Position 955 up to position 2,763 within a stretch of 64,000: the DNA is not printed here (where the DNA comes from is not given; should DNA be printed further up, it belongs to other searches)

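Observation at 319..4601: Partner-switching operon with an extra, unrecognised 502-aa component translationally coupled between the kinase and the sensor phosphatase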

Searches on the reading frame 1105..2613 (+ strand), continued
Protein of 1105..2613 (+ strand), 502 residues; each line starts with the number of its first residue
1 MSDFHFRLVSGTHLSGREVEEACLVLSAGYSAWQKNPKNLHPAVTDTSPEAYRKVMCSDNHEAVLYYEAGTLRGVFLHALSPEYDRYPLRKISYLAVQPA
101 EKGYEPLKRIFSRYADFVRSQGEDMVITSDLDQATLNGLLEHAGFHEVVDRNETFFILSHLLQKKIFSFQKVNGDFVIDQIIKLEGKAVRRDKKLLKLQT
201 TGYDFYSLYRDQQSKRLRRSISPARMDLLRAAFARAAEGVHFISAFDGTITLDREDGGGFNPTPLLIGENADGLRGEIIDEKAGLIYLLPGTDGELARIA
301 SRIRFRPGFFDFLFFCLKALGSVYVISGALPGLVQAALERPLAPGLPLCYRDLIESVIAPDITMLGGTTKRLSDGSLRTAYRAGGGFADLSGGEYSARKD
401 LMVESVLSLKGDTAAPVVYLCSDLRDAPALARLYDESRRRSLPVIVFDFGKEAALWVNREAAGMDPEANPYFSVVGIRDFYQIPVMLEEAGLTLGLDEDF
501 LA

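Call 21: predict_structure(alignment_id=A1)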
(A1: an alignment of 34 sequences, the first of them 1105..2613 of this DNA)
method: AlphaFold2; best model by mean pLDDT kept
length: 502 residues; sequences in the alignment: 34
mean_pLDDT: 82.6   pTM: 0.83
mean pLDDT of the five models: 82.6, 82.6, 80.5, 78.4, 75.9
residues with pLDDT >= 90: 218; 70-90: 205; 50-70: 44; < 50: 35
segments of 3 or more residues with pLDDT < 50: 164-191, 497-502
pLDDT, mean of each block of 10 residues (from residue 1): 83 90 90 76 75 85 92 90 71 85 87 90 75 73 81 64 42 31 34 65 72 88 93 87 94 82 89 84 93 92 92 88 94 94 89 95 92 93 92 91 95 91 93 95 94 84 76 92 91 60 30
secondary structure, 60 per line:
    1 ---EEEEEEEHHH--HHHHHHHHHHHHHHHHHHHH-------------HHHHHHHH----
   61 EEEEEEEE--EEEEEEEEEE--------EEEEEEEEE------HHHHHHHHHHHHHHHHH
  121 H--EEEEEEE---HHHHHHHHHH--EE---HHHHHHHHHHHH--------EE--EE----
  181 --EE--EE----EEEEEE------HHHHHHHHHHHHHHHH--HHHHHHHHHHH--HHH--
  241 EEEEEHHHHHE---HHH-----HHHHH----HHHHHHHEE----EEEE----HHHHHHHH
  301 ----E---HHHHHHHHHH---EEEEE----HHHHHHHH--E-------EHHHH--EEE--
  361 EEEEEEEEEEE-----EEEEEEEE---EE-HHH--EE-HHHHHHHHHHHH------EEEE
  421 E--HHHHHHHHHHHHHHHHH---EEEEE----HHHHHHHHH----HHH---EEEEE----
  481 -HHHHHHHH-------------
elements in order: E4-10 H16-35 H49-56 E61-68 E71-80 E89-97 H104-121 E124-130 H134-143 H151-162 E193-198 H205-220 H223-233 E241-245 H246-250 H263-267 H272-278 E285-288 H293-300 H309-318 E322-326 H331-338 H350-353 E356-358 E361-371 E377-384 H399-410 E417-421 H424-440 E444-448 H453-461 E472-476 H482-489

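Call 25: search_protein_families(library=pfam, proteins=[L012:5149-6483:+, L012:6468-7367:+, L013:6565-7929:+, L013:9537-10367:+, L019:6579-7913:+, L019:9512-13705:+, L030:129-2780:+, L030:4939-5757:+, L011:4336-5658:-, L028:4362-5180:+], max_evalue=0.001)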
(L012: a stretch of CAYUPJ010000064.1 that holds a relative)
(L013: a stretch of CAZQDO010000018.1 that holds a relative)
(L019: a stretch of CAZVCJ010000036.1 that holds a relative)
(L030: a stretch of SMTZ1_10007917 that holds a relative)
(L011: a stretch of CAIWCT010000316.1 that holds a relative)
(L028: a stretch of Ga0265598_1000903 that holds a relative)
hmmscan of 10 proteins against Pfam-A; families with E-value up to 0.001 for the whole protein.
L012:5149-6483:+ (444 aa): 3 families
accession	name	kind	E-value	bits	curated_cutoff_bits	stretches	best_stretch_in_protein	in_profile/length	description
PF01979.26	Amidohydro_1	-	9.9e-82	275.4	25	1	62-412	1-345/345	Amidohydrolase family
PF07969.17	Amidohydro_3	-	2.6e-25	90.3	29.7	2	201-412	263-471/472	Amidohydrolase family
PF22039.1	HUTI_composite_bact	-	0.00032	20.7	25.5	1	28-50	1-23/26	Imidazolonepropionase-like composite domain, bacteria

L012:6468-7367:+ (299 aa): 0 families

L013:6565-7929:+ (454 aa): 2 families
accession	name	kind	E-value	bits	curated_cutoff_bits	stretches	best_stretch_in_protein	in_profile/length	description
PF01979.26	Amidohydro_1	-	3.3e-80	270.4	25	1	72-422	1-345/345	Amidohydrolase family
PF07969.17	Amidohydro_3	-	7.9e-24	85.4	29.7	1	213-422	264-471/472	Amidohydrolase family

L013:9537-10367:+ (276 aa): 2 families
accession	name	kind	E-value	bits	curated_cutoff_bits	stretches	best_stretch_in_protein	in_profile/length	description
PF07505.17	DUF5131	-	1.1e-102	343.2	28.9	1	4-234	1-243/243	Protein of unknown function (DUF5131)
PF17338.8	GP88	-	0.00013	22.4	24.4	1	20-144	38-169/230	Gene product 88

L019:6579-7913:+ (444 aa): 2 families
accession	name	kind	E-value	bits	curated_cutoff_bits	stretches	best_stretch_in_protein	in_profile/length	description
PF01979.26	Amidohydro_1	-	6.2e-80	269.5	25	1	63-412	2-345/345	Amidohydrolase family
PF07969.17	Amidohydro_3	-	3.4e-26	93.2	29.7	1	184-412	240-471/472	Amidohydrolase family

L019:9512-13705:+ (1397 aa): 4 families
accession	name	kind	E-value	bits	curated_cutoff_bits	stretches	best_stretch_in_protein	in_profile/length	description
PF07669.17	Eco57I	-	3e-34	119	25.3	1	601-896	2-171/171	Eco57I restriction-modification methylase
PF02384.22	N6_Mtase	-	1.1e-09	38.5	20.4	1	490-627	21-105/311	N-6 DNA Methylase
PF12950.13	TaqI_C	-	2.7e-09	37.8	26.5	1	1010-1175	4-118/118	TaqI-like C-terminal specificity domain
PF20473.4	MmeI_Mtase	-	9.2e-09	35.3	27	1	539-628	10-91/259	MmeI, DNA-methyltransferase domain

L030:129-2780:+ (883 aa): 5 families
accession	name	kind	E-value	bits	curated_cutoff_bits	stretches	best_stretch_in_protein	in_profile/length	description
PF00488.27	MutS_V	-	1.5e-86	289.6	30.2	1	633-822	1-188/188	MutS domain V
PF05192.23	MutS_III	-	1.6e-49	169.3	34.1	1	289-581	1-194/194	MutS domain III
PF01624.25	MutS_I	-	2.5e-39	134.4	20.6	1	26-135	1-111/113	MutS domain I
PF05190.23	MutS_IV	-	2.5e-29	101.8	22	1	450-541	1-92/92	MutS family domain IV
PF05188.22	MutS_II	-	3e-28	99.3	25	1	145-272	1-132/133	MutS domain II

L030:4939-5757:+ (272 aa): 1 family
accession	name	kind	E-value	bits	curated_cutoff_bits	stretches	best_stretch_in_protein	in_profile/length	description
PF02535.28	Zip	-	7.8e-24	84.9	35.1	2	122-267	177-322/323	ZIP Zinc transporter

L011:4336-5658:- (440 aa): 2 families
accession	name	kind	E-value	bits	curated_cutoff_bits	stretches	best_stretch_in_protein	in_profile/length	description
PF01740.26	STAS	-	1.5e-16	60.5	22.6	1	44-143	5-105/106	STAS domain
PF13466.11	STAS_2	-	1.9e-12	47.6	29.2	1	55-132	4-80/80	STAS domain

L028:4362-5180:+ (273 aa): 0 families

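Call 49: find_encoding_contigs(protein=P0031, flank=8000, max_places=1)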
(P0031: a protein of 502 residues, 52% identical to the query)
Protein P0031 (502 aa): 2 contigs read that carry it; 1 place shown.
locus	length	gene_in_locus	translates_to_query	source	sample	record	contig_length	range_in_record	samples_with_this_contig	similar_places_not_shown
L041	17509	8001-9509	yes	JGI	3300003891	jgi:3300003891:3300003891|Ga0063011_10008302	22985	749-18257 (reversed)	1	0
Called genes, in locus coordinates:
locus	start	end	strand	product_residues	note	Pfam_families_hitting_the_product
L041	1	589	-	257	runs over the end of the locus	PF13085:Fer2_3, PF13183:Fer4_8, PF13237:Fer4_10, PF13534:Fer4_17 (weak)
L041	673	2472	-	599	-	PF00890:FAD_binding_2, PF01266:DAO (faint), PF07992:Pyr_redox_2 (faint), PF02910:Succ_DH_flav_C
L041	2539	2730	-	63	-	-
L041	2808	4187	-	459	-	PF01554:MatE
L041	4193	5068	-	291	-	PF02129:Peptidase_S15, PF00561:Abhydrolase_1, PF12146:Hydrolase_4, PF12697:Abhydrolase_6, PF00326:Peptidase_S9 (faint)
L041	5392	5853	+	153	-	PF01575:MaoC_dehydratas, PF13452:FAS1_DH_region (weak)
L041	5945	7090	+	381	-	PF02771:Acyl-CoA_dh_N, PF02770:Acyl-CoA_dh_M, PF00441:Acyl-CoA_dh_1, PF08028:Acyl-CoA_dh_2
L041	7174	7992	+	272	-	PF01875:Memo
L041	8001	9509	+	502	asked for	-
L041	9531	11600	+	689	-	-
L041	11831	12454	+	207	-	PF00440:TetR_N, PF17932:TetR_C_24, PF14246:TetR_C_7 (faint)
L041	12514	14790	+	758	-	PF22622:MFE-2_hydrat-2_N, PF13452:FAS1_DH_region (weak), PF01575:MaoC_dehydratas, PF00106:adh_short, PF08659:KR, PF13561:adh_short_C2, PF02036:SCP2, PF14864:Alkyl_sulf_C (weak)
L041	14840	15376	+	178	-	PF13248:Zn_ribbon_3 (weak)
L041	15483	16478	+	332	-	-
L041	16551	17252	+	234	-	-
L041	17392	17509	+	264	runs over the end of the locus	-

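Call 50: find_encoding_contigs(protein=P0002, flank=8000, max_places=1)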
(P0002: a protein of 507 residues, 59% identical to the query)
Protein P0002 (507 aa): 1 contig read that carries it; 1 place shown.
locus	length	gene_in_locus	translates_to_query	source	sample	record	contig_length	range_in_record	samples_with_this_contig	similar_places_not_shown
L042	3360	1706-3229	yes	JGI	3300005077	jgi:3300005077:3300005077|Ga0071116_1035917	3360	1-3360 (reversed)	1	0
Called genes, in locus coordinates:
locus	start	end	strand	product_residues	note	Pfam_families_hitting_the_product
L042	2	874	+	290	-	?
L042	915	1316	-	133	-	PF21758:LpdD_chaperone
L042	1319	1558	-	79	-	PF02597:ThiS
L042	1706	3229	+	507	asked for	-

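Call 51: find_encoding_contigs(protein=P0027, flank=8000, max_places=1)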
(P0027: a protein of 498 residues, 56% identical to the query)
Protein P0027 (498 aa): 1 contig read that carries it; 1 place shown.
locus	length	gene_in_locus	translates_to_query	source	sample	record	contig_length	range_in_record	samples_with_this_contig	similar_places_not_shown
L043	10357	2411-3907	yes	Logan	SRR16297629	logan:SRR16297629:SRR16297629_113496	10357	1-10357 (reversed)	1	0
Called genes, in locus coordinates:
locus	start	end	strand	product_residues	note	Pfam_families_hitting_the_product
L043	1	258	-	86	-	?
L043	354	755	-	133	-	PF01814:Hemerythrin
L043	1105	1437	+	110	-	PF01740:STAS, PF13466:STAS_2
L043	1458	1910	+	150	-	PF13581:HATPase_c_2, PF02518:HATPase_c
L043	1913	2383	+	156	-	PF00561:Abhydrolase_1, PF12146:Hydrolase_4 (weak)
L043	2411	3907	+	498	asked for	-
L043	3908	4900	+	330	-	PF09084:NMT1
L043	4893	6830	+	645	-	PF02743:dCache_1, PF22673:MCP-like_PDC_1, PF00672:HAMP, PF07228:SpoIIE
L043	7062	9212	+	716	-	PF01381:HTH_3, PF13560:HTH_31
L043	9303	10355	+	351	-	?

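Call 52: search_protein_representatives(alignment_id=A1)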
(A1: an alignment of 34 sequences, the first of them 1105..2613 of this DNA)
Query: 34 sequences, 503 profile positions. Proteins with E-value up to 0.001 (for the whole library): 15; up to 1e-10: 15; up to 1e-30: 11. The best 15 are listed.
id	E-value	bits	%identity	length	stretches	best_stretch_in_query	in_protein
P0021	4.8e-268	906.2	-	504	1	1-502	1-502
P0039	2.8e-183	626.6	-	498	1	1-501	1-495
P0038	1.8e-181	620.6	-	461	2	1-264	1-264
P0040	5.4e-181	619.0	-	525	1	1-500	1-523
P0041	2.0e-139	481.9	-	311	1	1-311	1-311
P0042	8.9e-73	262.0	-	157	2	1-121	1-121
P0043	1.6e-54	201.8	-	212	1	297-500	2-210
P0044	1.9e-53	198.2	-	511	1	3-494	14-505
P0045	7.6e-48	179.8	-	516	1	4-495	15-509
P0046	2.0e-44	168.5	-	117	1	1-97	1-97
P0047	3.1e-41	158.0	-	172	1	266-434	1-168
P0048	7.3e-25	104.0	-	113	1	402-501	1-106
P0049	1.2e-23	100.0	-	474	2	3-256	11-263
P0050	1.6e-17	79.8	-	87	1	417-502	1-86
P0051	1.6e-13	66.5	-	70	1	436-499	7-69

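Call 71: fold_search(model_id=the predicted structure, library=pdb)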
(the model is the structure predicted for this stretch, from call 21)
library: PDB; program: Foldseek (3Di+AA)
matches with E <= 10: 1335; with E <= 0.001: 177
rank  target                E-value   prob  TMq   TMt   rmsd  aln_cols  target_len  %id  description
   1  5it0                  1.8e-06  1.00  0.30  0.37  10.5       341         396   12  Crystal structure of Mycobacterium avium SerB2 mutant D343N/D347N (released 2016-04-27)
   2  5is2                  2.2e-06  1.00  0.29  0.35  10.8       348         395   12  Crystal structure of Mycobacterium avium SerB2 at pH 6.6 (released 2016-04-27)
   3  5jlp                  2.3e-06  1.00  0.30  0.37  10.4       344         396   13  Crystal structure of Mycobacterium avium SerB2 in complex with serine at ACT domain (released 2017-05-03)
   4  5t41                  2.5e-06  1.00  0.29  0.35  11.1       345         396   12  Crystal structure of Mycobacterium avium SerB2 mutant S275A/R279A at pH 6.6 with ethylene glycol bound at ACT- I domain (released 2016-11-16)
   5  5it4                  3.8e-06  1.00  0.29  0.35  11.0       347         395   12  Crystal structure of Mycobacterium avium SerB2 mutant D343N (released 2016-04-27)
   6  8h66_D                4.8e-06  1.00  0.25  0.65   7.0       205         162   11  Crystal structure of human GCN5 histone acetyltransferase domain bound with propionyl-CoA (released 2023-05-03)
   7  5jjb                  5.6e-06  1.00  0.31  0.38  10.5       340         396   13  Crystal structure of Mycobacterium avium SerB2 mutant D343G (released 2016-05-18)
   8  1y9k_B                7.4e-06  1.00  0.21  0.58  10.3       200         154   12  IAA acetyltransferase from Bacillus cereus ATCC 14579 (released 2005-02-01)
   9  2fea_B                7.8e-06  1.00  0.30  0.60   7.1       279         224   17  Crystal structure of MtnX phosphatase from Bacillus Subtilis at 2.00 A resolution (released 2005-12-27)
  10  5trl_H                1.1e-05  1.00  0.25  0.67   6.6       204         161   11  Crystal structure of human GCN5 histone acetyltransferase domain (released 2017-12-06)
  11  4nv0_A                1.1e-05  1.00  0.33  0.51   6.6       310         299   14  Crystal structure of cytosolic 5'-nucleotidase IIIB (cN-IIIB) bound to 7-methylguanosine (released 2014-03-19)
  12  3p96                  1.2e-05  1.00  0.31  0.38  10.4       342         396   13  Crystal structure of Phosphoserine phosphatase SerB from Mycobacterium avium, native form (released 2010-11-10)
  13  8h6c_G                1.3e-05  1.00  0.25  0.65   6.8       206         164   11  Crystal structure of human GCN5 histone acetyltransferase domain bound with malonyl-CoA (released 2023-05-03)
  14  4ua3_A                1.4e-05  1.00  0.24  0.57   7.2       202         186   10  Crystal structure of selenomethionine labeled SpNatD (released 2015-01-28)
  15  3dr8_B                1.4e-05  1.00  0.24  0.56   8.1       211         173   14  Structure of yncA, a putative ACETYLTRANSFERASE from Salmonella typhimurium with its cofactor Acetyl-CoA (released 2008-08-12)
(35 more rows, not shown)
